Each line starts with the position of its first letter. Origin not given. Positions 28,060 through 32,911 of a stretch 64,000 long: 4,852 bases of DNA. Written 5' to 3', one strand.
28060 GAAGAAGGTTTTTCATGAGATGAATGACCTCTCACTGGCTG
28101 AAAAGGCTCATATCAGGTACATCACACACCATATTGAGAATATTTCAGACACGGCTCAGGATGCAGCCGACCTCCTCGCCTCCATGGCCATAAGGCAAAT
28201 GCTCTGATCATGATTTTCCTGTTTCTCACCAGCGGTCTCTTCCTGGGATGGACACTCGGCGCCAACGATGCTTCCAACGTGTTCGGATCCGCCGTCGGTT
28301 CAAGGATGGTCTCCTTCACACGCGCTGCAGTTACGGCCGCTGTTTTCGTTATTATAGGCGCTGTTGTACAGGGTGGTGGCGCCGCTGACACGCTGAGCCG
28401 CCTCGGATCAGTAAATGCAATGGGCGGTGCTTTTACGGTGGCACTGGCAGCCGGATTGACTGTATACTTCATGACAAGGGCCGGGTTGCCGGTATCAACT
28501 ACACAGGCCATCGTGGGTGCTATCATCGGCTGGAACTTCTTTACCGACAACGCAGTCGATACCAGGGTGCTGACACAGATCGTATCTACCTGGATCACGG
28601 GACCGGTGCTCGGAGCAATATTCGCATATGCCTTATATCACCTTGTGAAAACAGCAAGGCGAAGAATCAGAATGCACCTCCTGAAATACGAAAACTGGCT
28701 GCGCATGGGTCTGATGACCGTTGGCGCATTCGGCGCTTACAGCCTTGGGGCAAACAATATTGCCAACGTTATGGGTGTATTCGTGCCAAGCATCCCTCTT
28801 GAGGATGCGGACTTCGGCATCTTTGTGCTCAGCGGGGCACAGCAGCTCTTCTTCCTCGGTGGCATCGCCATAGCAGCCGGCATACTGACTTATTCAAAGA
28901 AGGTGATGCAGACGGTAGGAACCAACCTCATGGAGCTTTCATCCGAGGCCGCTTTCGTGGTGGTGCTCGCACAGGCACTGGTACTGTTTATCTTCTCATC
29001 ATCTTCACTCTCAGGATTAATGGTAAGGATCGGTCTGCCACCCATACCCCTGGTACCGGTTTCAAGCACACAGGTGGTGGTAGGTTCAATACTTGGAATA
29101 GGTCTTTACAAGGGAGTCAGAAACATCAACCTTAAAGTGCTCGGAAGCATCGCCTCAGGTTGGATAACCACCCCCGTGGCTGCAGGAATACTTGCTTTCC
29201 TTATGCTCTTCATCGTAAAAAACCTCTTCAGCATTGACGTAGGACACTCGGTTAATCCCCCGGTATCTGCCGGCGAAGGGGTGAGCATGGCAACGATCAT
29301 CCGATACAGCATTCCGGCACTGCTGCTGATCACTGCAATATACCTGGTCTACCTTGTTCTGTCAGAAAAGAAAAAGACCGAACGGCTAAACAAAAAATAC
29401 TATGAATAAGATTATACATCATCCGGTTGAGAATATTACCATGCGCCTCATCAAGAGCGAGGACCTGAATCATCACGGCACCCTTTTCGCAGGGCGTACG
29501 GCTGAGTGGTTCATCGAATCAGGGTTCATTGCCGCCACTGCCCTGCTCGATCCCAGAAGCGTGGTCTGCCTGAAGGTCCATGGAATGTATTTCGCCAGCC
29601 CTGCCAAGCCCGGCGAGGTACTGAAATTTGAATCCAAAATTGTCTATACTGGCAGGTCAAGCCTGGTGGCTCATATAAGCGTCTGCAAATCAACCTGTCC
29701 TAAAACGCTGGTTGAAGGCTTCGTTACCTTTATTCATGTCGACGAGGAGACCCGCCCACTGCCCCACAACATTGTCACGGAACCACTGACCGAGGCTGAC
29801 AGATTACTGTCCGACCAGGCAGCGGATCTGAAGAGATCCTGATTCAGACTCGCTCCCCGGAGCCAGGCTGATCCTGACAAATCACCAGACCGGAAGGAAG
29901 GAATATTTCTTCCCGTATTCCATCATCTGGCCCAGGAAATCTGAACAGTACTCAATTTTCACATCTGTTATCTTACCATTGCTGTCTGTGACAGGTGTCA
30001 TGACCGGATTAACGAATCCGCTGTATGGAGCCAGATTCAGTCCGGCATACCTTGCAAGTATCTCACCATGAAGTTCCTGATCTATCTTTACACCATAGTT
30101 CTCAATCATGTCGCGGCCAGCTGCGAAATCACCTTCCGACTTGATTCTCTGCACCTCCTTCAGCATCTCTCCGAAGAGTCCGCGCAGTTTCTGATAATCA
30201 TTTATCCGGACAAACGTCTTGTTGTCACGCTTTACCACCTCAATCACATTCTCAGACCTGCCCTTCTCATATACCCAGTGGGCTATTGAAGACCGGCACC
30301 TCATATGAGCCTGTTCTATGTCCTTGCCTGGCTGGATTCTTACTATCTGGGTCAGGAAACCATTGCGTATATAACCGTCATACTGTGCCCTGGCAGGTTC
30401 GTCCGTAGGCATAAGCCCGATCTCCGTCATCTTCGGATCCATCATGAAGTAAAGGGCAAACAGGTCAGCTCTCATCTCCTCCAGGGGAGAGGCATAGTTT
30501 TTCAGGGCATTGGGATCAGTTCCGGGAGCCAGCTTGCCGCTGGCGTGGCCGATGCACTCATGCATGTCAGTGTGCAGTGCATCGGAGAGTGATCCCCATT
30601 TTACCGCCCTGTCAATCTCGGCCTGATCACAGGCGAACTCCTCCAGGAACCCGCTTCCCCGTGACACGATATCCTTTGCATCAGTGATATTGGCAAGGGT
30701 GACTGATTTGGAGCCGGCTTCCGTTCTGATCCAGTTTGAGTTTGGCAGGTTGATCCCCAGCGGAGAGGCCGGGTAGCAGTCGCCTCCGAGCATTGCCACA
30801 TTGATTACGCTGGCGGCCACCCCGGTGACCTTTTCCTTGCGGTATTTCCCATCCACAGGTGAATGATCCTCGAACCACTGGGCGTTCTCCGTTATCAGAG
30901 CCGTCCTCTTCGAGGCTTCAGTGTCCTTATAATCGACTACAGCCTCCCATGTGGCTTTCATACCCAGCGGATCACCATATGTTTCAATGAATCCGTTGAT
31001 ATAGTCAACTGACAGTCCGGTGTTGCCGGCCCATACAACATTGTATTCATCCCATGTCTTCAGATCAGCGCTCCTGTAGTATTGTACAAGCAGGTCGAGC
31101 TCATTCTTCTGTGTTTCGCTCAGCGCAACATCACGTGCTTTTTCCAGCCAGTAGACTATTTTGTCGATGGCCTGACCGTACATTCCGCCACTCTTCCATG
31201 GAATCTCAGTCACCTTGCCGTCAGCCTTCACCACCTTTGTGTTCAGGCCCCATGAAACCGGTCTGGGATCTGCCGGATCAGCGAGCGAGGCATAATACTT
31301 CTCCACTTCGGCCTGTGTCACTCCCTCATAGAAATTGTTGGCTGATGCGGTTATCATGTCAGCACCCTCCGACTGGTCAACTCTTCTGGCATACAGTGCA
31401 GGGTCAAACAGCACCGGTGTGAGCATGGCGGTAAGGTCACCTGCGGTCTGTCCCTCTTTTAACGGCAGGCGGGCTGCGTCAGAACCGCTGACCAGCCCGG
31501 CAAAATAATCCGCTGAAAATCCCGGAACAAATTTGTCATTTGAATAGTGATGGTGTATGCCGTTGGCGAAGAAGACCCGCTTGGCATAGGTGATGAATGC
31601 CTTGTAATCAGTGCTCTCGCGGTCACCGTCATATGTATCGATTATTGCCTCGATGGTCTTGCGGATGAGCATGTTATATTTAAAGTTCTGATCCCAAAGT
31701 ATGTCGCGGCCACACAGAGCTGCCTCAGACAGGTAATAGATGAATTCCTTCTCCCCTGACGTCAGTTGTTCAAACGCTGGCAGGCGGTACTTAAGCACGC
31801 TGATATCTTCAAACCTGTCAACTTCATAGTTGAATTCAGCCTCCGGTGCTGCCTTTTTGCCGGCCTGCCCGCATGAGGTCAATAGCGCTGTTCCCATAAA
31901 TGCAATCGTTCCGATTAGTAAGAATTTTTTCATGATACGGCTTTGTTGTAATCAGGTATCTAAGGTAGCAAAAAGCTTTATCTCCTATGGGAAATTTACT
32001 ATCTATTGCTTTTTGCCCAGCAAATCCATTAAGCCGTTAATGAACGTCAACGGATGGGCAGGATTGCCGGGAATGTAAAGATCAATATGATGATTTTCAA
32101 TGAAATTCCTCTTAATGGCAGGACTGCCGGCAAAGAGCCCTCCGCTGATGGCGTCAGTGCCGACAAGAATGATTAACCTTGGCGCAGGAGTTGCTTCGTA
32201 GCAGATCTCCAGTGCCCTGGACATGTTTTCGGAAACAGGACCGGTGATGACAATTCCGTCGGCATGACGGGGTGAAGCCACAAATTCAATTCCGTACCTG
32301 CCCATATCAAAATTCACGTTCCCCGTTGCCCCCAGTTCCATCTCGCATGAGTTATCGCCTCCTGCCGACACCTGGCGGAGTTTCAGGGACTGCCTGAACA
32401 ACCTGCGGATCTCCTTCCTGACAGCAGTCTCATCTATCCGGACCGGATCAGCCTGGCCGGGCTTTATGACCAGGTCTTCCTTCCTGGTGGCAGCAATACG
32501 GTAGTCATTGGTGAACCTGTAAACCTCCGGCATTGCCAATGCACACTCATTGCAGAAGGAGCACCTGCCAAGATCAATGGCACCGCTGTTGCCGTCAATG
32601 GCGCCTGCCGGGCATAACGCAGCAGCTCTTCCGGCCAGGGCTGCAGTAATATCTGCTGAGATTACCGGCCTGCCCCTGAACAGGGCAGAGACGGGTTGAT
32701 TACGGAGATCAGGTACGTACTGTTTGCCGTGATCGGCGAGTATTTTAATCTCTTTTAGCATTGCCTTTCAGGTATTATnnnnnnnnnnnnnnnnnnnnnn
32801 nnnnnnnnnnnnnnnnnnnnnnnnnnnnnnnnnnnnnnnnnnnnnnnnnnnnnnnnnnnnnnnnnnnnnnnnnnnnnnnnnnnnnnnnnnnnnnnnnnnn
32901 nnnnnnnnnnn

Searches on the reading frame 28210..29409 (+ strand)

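Call 63: search_protein_families(library=pfam, proteins=[window:28210-29409:+], max_evalue=0.00001)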
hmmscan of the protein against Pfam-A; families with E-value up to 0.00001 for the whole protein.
window:28210-29409:+ (399 aa): 1 family
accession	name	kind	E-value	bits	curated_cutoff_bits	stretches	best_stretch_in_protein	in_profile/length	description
PF01384.25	PHO4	-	1.1e-54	186.2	33.7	1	17-329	2-350/350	Phosphate transporter family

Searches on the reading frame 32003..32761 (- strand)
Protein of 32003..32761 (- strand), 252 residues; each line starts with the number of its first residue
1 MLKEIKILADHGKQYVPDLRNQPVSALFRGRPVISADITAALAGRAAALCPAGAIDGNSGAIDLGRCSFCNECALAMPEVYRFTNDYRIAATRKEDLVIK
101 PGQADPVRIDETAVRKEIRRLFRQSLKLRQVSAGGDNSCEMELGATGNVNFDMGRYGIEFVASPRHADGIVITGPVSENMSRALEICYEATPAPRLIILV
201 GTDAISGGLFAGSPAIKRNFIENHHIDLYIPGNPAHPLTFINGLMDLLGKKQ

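Call 4: search_protein_families(library=pfam, proteins=[window:32003-32761:-], max_evalue=0.01)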
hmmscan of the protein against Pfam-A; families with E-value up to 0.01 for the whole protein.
window:32003-32761:- (252 aa): 3 families
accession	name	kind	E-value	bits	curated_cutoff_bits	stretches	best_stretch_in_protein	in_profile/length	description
PF01058.29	Oxidored_q6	-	2.2e-19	69.9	27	1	138-247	3-128/128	NADH ubiquinone oxidoreductase, 20 Kd subunit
PF13370.11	Fer4_13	-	0.00061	20.9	24.5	0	62-93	1-32/58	4Fe-4S single cluster domain of Ferredoxin I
PF13459.11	Fer4_15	-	0.0052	17.9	22.4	0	62-90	3-30/66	4Fe-4S single cluster domain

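Call 5: search_protein_families(library=ncbifam, proteins=[window:32003-32761:-], max_evalue=0.01)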
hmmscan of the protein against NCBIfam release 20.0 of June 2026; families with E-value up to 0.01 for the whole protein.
window:32003-32761:- (252 aa): 14 families
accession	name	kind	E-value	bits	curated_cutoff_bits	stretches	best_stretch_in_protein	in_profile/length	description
NF005012.1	PRK06411.1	subfamily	5.8e-23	81.2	116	1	135-248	42-155/166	NADH-quinone oxidoreductase subunit NuoB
TIGR01957.1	nuoB_fam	subfamily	1.5e-21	76.8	142.7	1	136-248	26-139/145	NADH-quinone oxidoreductase subunit B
NF011391.0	PRK14816.1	equivalog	4.5e-18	65.5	283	1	138-249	63-175/196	NADH-quinone oxidoreductase subunit B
NF011394.0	PRK14819.1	equivalog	5e-17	62.3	312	1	137-247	41-152/264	NADH-quinone oxidoreductase subunit B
NF011395.0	PRK14820.1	equivalog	1.3e-15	57.6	263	1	138-247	44-153/180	NADH-quinone oxidoreductase subunit B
NF011390.0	PRK14815.1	equivalog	6.2e-15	55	281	1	136-249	42-155/183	NADH dehydrogenase subunit B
NF011393.0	PRK14818.1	equivalog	2.5e-14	53.2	255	1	136-247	40-151/173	NADH dehydrogenase subunit B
NF011388.0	PRK14813.1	equivalog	5.3e-14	52.5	294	1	135-247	36-149/189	NADH dehydrogenase subunit B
NF009808.0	PRK13292.1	equivalog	3.8e-13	48.2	1156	1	138-249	36-147/791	NADH-quinone oxidoreductase subunit B/C/D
NF011389.0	PRK14814.1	equivalog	8.7e-13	48.5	285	1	137-250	43-156/186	NADH dehydrogenase subunit B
NF011392.0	PRK14817.1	equivalog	4.2e-11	42.8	271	1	138-250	47-159/182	NADH-quinone oxidoreductase subunit B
NF009053.0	PRK12387.1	subfamily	5.8e-06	26.2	204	1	18-100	19-109/180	formate hydrogenlyase complex iron-sulfur subunit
NF006076.0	PRK08222.1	equivalog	0.00057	19.7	270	1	1-100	1-109/181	hydrogenase 4 subunit H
TIGR01971.1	NuoI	subfamily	0.0015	18.2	113.05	1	61-101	77-118/121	NADH-quinone oxidoreductase, chain I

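Call 7: search_solved_structures(query=window:32003-32761:-, max_evalue=0.001, show_alignments=3)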
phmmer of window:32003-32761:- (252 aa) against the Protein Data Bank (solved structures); distinct sequences matched with E-value up to 0.001: 43.
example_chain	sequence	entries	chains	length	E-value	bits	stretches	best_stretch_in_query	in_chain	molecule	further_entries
6cfw_J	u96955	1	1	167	3.6e-20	75.7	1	125-248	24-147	Probable membrane-bound hydrogenase subunit mbhJ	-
7z0s_G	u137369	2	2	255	4.5e-18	68.8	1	105-249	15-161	Formate hydrogenlyase subunit 7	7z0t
7ar7_B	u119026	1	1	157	3e-15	59.6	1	138-248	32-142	NADH dehydrogenase [ubiquinone] iron-sulfur protein 7, mitochondrial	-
8b9z_B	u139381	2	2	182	3.1e-15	59.5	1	138-248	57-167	LD31474p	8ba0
8esw_S7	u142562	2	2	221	4.7e-15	58.9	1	138-248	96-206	LD31474p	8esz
6x89_S7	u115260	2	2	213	6.3e-15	58.5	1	137-248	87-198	NADH dehydrogenase [ubiquinone] iron-sulfur protein 7, mitochondrial | NDUS7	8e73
7a23_E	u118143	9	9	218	7.2e-15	58.3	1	138-248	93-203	PSST | NADH dehydrogenase [ubiquinone] iron-sulfur protein 7, mitochondrial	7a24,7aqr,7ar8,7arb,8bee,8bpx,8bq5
9f5x_F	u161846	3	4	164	1.2e-14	57.7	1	138-248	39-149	NADH:ubiquinone oxidoreductase subunit 10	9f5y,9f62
2fug_6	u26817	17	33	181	2e-14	56.9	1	137-249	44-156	NADH-quinone oxidoreductase chain 6 | NADH-QUINONE OXIDOREDUCTASE SUBUNIT 6 | NADH-quinone oxidoreductase subunit B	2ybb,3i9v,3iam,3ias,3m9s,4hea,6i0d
5xtb_C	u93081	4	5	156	2.1e-14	56.8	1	138-248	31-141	NADH dehydrogenase [ubiquinone] iron-sulfur protein 7, mitochondrial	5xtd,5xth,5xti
5lc5_B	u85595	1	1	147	2.2e-14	56.8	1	138-248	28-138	NADH dehydrogenase [ubiquinone] iron-sulfur protein 7, mitochondrial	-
9ti4_E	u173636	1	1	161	2.2e-14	56.7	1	138-248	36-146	NADH dehydrogenase [ubiquinone] iron-sulfur protein 7, mitochondrial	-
7zeb_6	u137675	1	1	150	2.3e-14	56.7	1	138-248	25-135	NADH dehydrogenase [ubiquinone] iron-sulfur protein 7, mitochondrial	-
9w2u_B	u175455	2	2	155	2.5e-14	56.5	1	138-248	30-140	NADH dehydrogenase [ubiquinone] iron-sulfur protein 7, mitochondrial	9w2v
7zd6_6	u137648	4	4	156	2.6e-14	56.5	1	138-248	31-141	NADH dehydrogenase [ubiquinone] iron-sulfur protein 7, mitochondrial | Complex I-20kD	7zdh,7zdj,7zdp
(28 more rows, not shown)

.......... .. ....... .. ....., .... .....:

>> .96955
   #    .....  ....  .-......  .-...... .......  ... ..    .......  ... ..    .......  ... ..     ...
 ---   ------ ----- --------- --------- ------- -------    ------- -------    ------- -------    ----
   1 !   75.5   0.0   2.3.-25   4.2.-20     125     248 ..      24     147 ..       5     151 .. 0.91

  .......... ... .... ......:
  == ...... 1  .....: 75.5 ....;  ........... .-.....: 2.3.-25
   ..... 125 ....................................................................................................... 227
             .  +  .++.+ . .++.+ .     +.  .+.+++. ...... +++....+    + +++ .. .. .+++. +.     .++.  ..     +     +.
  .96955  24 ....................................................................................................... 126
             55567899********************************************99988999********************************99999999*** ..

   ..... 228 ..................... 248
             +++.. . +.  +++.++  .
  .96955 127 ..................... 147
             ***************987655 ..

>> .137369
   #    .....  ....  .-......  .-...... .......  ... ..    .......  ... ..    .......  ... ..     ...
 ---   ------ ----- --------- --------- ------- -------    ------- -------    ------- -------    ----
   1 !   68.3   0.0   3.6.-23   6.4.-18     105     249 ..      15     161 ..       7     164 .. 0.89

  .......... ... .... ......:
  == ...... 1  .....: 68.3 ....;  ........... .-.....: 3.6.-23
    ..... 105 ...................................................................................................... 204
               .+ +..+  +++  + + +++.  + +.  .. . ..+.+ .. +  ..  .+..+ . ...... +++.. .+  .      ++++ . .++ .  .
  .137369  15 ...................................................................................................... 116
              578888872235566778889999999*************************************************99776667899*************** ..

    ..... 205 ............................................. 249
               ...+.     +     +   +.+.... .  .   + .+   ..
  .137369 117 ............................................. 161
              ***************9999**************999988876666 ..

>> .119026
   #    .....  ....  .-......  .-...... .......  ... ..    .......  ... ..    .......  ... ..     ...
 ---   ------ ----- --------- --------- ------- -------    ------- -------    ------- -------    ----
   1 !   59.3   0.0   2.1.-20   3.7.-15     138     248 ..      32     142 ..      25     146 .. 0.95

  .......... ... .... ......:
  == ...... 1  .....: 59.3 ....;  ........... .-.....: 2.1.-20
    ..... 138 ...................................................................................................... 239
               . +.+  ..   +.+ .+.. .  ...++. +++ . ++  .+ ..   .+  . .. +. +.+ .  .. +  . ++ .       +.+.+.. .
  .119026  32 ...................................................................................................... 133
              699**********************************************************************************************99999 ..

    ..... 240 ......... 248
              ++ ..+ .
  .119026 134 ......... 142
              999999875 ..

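Call 69: find_homologous_proteins(query=window:32003-32761:-, max_evalue=1e-10)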
Query window:32003-32761:- (252 aa): 8000 proteins with E <= 1e-10 among 8000 candidates; the best 120 are listed.
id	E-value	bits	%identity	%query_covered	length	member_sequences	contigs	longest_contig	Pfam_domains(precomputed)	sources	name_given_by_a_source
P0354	1.5e-164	563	100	100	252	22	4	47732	PF01058.30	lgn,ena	-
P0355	9.8e-149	512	89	100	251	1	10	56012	PF01058.30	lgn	-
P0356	4.1e-147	506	88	99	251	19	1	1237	PF01058.30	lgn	-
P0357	3.1e-146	503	87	99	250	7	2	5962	PF01058.30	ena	-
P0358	1.4e-145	501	86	100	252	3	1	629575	PF01058.30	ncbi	ncbi:MAG: NADH:ubiquinone oxidoreductase [Bacteroidales bacterium]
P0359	2.5e-145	500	87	99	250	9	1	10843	PF01058.30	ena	-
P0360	1.5e-144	498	86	100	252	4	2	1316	PF01058.30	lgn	-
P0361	3.8e-144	497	86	100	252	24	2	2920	PF01058.30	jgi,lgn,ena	-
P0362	5.6e-144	496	85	100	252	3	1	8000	PF01058.30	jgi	jgi:Ni,Fe-hydrogenase III small subunit/ferredoxin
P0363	2.3e-143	494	85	100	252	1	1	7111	PF01058.30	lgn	-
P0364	2.5e-143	494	84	100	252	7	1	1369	PF01058.30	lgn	-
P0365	7.4e-143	492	85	99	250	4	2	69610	PF01058.30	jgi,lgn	-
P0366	2.5e-142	491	86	98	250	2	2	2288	PF01058.30,PF13370.12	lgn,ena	-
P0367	1.9e-141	488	86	99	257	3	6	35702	PF01058.30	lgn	-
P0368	6.1e-141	486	85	99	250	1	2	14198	PF01058.30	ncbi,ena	-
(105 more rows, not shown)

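Call 75: predict_structure(alignment_id=A2)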
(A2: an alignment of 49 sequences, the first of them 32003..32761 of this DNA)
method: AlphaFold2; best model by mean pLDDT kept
length: 252 residues; sequences in the alignment: 49
mean_pLDDT: 68.9   pTM: 0.74
mean pLDDT of the five models: 68.9, 67.6, 63.7, 50.1, 49.1
residues with pLDDT >= 90: 53; 70-90: 88; 50-70: 39; < 50: 72
segments of 3 or more residues with pLDDT < 50: 1-21, 126-169, 175-178
pLDDT, mean of each block of 10 residues (from residue 1): 40 39 60 95 97 95 91 94 84 91 82 70 50 37 41 42 43 49 73 70 81 78 84 70 69 46
secondary structure, 60 per line:
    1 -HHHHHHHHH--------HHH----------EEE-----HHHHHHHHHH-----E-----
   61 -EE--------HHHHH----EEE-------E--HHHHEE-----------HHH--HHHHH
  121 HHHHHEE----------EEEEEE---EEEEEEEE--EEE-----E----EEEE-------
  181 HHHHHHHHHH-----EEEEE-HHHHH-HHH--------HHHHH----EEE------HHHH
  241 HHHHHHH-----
elements in order: H2-10 E32-34 H40-49 H72-76 E81-83 H94-97 H116-125 E138-143 E147-154 E157-159 E170-173 H181-190 E196-200 H202-206 H219-223 E228-230 H237-247

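Call 77: fold_search(model_id=the predicted structure, library=pdb)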
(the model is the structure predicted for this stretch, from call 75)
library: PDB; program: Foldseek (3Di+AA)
matches with E <= 10: 210; with E <= 0.001: 5
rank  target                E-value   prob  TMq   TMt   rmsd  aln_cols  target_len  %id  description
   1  6cfw_J                4.2e-04  1.00  0.31  0.51   3.8        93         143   32  cryoEM structure of a respiratory membrane-bound hydrogenase (released 2018-05-23)
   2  6q9d_S7               7.8e-04  1.00  0.32  0.49   5.5       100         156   31  CI Peripheral Arm focused refinement from Ovine respiratory SC I+III2 (released 2019-08-21)
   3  9smi_B                8.3e-04  1.00  0.32  0.50   3.2        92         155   30  Reduced bovine complex I in lipid nanodisc, NADH-deactive (released 2026-03-18)
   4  9q8i_B                8.9e-04  1.00  0.30  0.37   2.6        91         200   26  Cryo-EM structure of E. coli complex I variant V96P/N142M (NuoE) (released 2025-11-05)
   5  5lc5_B                8.9e-04  1.00  0.32  0.53   5.6       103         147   30  Structure of mammalian respiratory Complex I, class2 (released 2016-09-07)
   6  6nbq_K                1.1e-03  1.00  0.30  0.35   3.0        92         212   29  T.elongatus NDH (data-set 1) (released 2019-02-27)
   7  8om1_B                1.2e-03  1.00  0.31  0.48   3.1        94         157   30  Mitochondrial complex I from Mus musculus in the active state (released 2023-08-09)
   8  7r43_B                1.5e-03  1.00  0.31  0.49   3.0        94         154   28  Bovine complex I in the presence of IM1761092, active class iii (Composite map) (released 2023-02-08)
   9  5gpn_a                1.6e-03  1.00  0.32  0.53   3.0        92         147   29  Architecture of mammalian respirasome (released 2017-04-05)
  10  5gup_I                1.6e-03  1.00  0.32  0.50   3.0        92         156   29  Cryo-EM structure of mammalian respiratory supercomplex I1III2IV1 (released 2017-03-29)
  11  8ud1_1B               1.7e-03  1.00  0.32  0.50   3.1        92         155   29  High resolution in-situ structure of complex I in respiratory supercomplex (composite) (released 2024-06-19)
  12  6zr2_B                1.7e-03  1.00  0.31  0.49   3.3        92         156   32  Cryo-EM structure of respiratory complex I in the active state from Mus musculus at 3.1 A (released 2020-10-21)
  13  7qso_B                1.8e-03  1.00  0.32  0.49   2.9        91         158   30  Bovine complex I in lipid nanodisc, State 3 (Slack) (released 2022-05-25)
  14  6rfq_K                1.8e-03  1.00  0.29  0.47   2.4        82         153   29  Cryo-EM structure of a respiratory complex I assembly intermediate with NDUFAF2 (released 2018-10-10)
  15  9i4i_E                1.9e-03  1.00  0.31  0.48   3.0        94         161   29  High resolution Cryo-EM structure of human complex I in mitochondria (released 2025-11-12)
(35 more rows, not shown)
